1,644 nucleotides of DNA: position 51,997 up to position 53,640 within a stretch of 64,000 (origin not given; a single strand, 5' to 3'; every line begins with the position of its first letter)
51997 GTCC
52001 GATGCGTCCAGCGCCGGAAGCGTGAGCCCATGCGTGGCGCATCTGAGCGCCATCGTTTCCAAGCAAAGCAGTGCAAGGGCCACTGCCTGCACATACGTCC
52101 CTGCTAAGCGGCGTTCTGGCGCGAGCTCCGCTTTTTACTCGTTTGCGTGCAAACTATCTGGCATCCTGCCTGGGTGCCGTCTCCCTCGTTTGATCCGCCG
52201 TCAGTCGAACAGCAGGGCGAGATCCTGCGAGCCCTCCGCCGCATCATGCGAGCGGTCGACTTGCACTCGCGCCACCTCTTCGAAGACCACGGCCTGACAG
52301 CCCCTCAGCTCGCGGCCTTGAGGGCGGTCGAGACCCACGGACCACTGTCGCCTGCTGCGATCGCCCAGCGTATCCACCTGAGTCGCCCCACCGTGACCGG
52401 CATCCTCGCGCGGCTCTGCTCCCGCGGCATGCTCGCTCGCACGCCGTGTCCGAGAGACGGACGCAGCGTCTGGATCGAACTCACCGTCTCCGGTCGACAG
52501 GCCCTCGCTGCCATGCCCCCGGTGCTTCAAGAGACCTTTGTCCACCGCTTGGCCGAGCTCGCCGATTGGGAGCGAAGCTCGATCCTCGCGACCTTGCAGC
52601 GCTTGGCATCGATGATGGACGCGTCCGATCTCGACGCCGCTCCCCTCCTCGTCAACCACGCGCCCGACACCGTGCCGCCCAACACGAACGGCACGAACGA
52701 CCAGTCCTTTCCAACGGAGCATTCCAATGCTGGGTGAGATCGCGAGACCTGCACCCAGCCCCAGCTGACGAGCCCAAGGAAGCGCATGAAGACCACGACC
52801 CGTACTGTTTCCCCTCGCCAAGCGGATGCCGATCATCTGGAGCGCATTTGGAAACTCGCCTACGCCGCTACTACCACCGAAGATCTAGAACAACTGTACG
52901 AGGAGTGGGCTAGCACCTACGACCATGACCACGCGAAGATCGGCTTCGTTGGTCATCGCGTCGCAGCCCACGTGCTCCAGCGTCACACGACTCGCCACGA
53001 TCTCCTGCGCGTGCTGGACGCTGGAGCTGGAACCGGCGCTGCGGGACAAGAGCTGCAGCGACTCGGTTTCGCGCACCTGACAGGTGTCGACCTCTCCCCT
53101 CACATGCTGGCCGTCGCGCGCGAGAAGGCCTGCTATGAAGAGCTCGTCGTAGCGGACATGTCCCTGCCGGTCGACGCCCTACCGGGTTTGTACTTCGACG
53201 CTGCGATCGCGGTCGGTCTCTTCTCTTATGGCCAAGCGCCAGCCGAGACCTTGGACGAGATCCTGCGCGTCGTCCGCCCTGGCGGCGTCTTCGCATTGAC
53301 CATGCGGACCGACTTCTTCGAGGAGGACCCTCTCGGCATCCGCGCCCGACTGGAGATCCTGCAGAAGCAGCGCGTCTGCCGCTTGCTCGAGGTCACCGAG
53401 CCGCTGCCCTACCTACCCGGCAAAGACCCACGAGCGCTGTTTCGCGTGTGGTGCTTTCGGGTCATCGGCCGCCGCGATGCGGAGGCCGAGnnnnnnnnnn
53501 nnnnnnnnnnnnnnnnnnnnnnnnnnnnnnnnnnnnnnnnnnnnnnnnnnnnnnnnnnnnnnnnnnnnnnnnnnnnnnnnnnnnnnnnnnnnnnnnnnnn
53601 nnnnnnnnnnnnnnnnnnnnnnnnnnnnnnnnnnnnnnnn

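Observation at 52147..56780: Double methyltransferase (class I MTase fused to an EgtD-like domain) translationally coupled to a betaine-type ABC transporter, behind a MarR gene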

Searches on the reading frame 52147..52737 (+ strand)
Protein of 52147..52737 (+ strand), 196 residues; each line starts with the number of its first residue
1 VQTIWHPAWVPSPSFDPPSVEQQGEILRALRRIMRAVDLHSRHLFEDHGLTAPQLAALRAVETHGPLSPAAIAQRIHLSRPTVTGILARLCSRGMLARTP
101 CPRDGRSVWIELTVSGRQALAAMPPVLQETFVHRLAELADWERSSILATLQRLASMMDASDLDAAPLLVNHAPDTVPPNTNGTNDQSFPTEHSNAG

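Call 3: search_protein_families(library=pfam, proteins=[window:52147-52737:+], max_evalue=0.01)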
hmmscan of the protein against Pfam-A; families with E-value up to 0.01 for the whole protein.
window:52147-52737:+ (196 aa): 11 families
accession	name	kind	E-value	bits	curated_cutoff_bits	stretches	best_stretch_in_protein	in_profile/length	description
PF12802.13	MarR_2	-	9.8e-17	61.3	27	1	48-107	1-61/61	MarR family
PF01047.28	MarR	-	9.9e-16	57.8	24.6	1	50-108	1-59/59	MarR family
PF13463.12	HTH_27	-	6e-06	26.9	22.2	1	50-116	1-68/68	Winged helix DNA-binding domain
PF09339.16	HTH_IclR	-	8.1e-06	26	22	1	56-99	7-51/52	IclR helix-turn-helix domain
PF13412.12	HTH_24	-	1.4e-05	25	21.9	1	55-95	6-46/48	Winged helix-turn-helix DNA-binding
PF01978.25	TrmB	-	7.8e-05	22.9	25.6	1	47-99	3-55/68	Sugar-specific transcriptional regulator TrmB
PF13545.12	HTH_Crp_2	-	0.00019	21.8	27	1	64-98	20-55/70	Crp-like helix-turn-helix domain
PF25213.1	HVO_A0261_N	-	0.00026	21.3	35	1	54-104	13-58/86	HVO_A0261 N-terminal domain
PF03965.22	Penicillinase_R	-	0.00048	20.9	22.6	0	57-100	8-55/115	Penicillinase repressor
PF22381.2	Staph_reg_Sar_Rot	-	0.001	19.5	27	1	46-122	8-84/85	Transcriptional regulator SarA/Rot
PF01325.25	Fe_dep_repress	-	0.0011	19.6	26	0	59-96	15-52/60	Iron dependent repressor, N-terminal DNA binding domain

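Call 4: search_protein_families(library=ncbifam, proteins=[window:52147-52737:+], max_evalue=0.01)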
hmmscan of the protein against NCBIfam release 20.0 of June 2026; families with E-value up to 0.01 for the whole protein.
window:52147-52737:+ (196 aa): 12 families
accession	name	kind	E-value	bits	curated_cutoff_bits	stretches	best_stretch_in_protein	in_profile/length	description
NF052438.1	TransRegRv0880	equivalog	9.4e-15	54.7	220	1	46-159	28-141/143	Rv0880 family HTH-type transcriptional regulator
TIGR02337.1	HpaR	equivalog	2.1e-13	50.3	121.2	1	40-135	16-111/130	homoprotocatechuate degradation operon regulator HpaR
NF053777.1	Saro0803TransReg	equivalog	4.3e-13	49.2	200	1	30-124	15-109/140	Saro_0803 family transcriptional regulator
NF041230.1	BagL_FevM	exception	6.3e-09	36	230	1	47-131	37-119/145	MarR family transcriptional regulator BagL/FevM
NF045593.1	bilirub_TF_BilQ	equivalog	1.3e-08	34.6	125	1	44-155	22-133/135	bilirubin utilization transcriptional regulator BilQ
NF008565.1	PRK11512.1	equivalog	5.1e-06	26.6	240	1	49-118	37-106/144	multiple antibiotic resistance transcriptional regulator MarR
NF052638.1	TransRegOhrRVib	equivalog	2.4e-05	24.1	200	1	40-119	25-104/141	transcriptional regulator OhrR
NF002926.0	PRK03573.1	equivalog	6.8e-05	22.8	120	1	28-153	10-133/144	transcriptional regulator SlyA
NF050133.1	TransRegFabT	equivalog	0.0005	20.4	200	1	55-153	32-130/138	fatty acid biosynthesis transcriptional regulator FabT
NF007339.0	PRK09834.1-1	equivalog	0.001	18.4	299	0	55-99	27-71/271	DNA-binding transcriptional regulator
NF033788.1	HTH_metalloreg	subfamily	0.002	17.9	55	0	55-113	14-69/77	metalloregulator ArsR/SmtB family transcription factor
NF008122.0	PRK10870.1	equivalog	0.0063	16.2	157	1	58-159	64-164/176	transcriptional repressor MprA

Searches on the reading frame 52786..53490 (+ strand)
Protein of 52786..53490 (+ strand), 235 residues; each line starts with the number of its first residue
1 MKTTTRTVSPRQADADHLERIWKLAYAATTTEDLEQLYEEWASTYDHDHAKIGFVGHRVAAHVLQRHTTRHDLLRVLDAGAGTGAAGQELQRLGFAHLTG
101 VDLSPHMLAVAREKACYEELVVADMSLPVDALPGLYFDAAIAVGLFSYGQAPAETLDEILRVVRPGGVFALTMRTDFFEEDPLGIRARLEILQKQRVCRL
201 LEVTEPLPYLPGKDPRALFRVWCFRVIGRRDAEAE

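Call 60: search_solved_structures(query=window:52786-53490:+, max_evalue=0.00001, show_alignments=2)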
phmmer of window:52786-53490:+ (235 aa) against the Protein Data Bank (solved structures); distinct sequences matched with E-value up to 0.00001: 15.
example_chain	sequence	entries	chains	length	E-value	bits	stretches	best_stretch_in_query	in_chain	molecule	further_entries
7qcb_A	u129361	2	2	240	1.9e-24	90.2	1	36-207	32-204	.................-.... 27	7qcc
8zc8_A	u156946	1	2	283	1.3e-10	44.9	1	75-191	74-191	MitM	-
21zq_A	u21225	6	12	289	1.4e-10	44.9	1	75-191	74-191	MitM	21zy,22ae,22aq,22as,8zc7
8ys9_A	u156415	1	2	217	1.6e-08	38.1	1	32-191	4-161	Phosphatidylethanolamine N-methyltransferase/phosphatidyl-N-methylethanolamine N-methyltra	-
2avn_A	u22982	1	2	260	8.4e-08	35.8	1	38-174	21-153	ubiquinone/menaquinone biosynthesis methyltransferase-related protein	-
9fcq_A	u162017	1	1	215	2.5e-07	34.2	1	74-170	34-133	SAM-dependent methyltransferase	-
9fcs_A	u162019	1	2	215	2.6e-07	34.2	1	74-170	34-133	SAM-dependent methyltransferase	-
9fcu_A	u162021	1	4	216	2.8e-07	34.1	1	74-170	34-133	SAM-dependent methyltransferase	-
9fcx_A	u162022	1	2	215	3e-07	34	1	74-170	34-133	SAM-dependent methyltransferase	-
9fcy_A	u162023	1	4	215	3.1e-07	33.9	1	74-170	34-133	SAM-dependent methyltransferase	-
9fcd_A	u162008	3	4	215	3.2e-07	33.9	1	74-170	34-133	SAM-dependent methyltransferase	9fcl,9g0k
9fd3_A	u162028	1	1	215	3.2e-07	33.9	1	74-170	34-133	SAM-dependent methyltransferase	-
6uk5_A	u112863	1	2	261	1.4e-06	31.8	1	40-141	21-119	CalS10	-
4pne_A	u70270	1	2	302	1.9e-06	31.3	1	67-172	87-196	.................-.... protein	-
6f5z_A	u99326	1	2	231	9.2e-06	29.1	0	59-180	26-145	24-sterol C-methyltransferase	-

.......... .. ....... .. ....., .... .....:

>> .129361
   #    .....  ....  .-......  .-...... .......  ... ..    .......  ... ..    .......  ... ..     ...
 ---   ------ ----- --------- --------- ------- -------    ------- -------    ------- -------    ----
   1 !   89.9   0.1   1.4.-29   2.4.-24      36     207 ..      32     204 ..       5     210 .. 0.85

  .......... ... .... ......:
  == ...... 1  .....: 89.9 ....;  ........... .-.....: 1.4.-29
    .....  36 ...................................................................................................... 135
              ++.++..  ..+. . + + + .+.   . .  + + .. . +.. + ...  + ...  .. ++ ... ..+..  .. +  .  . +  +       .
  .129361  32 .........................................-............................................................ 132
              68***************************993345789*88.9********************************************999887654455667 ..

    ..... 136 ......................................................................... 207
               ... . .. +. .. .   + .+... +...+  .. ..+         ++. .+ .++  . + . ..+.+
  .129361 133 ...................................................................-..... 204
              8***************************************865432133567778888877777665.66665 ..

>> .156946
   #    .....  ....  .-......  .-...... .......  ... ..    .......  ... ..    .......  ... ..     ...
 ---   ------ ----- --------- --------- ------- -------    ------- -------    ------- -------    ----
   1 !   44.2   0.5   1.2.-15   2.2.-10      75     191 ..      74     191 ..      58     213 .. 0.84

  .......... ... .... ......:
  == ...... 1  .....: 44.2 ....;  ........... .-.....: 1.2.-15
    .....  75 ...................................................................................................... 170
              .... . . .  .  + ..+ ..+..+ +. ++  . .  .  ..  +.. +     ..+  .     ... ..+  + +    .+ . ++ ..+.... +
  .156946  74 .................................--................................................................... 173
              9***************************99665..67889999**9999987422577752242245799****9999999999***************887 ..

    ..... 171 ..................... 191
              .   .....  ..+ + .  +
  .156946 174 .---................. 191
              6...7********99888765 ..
